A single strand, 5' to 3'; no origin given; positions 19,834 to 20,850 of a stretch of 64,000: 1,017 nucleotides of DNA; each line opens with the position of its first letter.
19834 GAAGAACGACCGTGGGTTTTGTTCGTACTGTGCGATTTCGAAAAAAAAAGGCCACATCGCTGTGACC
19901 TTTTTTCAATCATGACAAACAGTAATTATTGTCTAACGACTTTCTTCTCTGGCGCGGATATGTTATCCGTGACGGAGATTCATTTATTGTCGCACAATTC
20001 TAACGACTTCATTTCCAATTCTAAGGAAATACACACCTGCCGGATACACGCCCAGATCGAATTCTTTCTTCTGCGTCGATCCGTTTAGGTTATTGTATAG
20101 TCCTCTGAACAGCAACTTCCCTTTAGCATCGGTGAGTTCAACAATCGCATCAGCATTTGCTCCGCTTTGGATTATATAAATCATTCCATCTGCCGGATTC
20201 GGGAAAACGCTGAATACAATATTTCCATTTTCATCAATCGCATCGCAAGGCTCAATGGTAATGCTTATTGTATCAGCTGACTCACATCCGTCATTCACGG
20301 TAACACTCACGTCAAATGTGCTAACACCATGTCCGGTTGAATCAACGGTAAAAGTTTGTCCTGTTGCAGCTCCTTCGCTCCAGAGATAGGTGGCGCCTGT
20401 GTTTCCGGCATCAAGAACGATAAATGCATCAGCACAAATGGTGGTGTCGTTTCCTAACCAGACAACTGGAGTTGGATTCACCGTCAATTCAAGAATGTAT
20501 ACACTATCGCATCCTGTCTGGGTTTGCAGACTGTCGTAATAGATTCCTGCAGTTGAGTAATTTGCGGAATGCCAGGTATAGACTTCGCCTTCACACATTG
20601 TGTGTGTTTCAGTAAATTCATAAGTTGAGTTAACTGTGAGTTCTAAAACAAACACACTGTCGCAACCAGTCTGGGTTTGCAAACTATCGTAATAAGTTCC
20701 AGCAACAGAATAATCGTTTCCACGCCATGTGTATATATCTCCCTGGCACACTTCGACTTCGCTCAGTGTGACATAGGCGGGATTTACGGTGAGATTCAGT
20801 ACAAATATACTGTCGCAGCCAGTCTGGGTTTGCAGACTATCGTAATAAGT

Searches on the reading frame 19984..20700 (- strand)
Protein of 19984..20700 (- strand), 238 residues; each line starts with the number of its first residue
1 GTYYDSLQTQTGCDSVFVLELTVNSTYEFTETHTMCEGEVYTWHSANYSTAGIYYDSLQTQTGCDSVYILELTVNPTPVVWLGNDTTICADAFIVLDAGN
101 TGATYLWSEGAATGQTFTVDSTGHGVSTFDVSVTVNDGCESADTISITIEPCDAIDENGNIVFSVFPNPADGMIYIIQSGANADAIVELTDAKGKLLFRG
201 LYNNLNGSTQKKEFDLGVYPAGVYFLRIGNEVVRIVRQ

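Call 4: search_protein_families(library=pfam, proteins=[window:19984-20700:-], max_evalue=0.01)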
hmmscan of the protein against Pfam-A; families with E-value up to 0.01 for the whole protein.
window:19984-20700:- (238 aa): 2 families
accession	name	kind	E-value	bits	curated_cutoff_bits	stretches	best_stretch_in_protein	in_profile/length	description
PF18962.6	Por_Secre_tail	-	3.3e-10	40.5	27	1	165-232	1-66/75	Secretion system C-terminal sorting domain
PF19081.6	Ig_7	-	0.00051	20.7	27.3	1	77-149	3-80/84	Ig-like domain CHU_C associated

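Call 8: search_protein_families(library=ncbifam, proteins=[window:19984-20700:-], max_evalue=0.01)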
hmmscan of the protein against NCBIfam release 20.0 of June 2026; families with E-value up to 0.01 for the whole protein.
window:19984-20700:- (238 aa): 2 families
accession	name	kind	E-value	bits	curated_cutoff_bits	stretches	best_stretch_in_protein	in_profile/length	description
TIGR04183.1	Por_Secre_tail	domain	7.9e-09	35.4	23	1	165-231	1-61/72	T9SS type A sorting domain-containing protein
NF038113.1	T9SSA_dep_M36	equivalog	1.6e-05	23.2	885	1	150-230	778-857/869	T9SS-dependent M36 family metallopeptidase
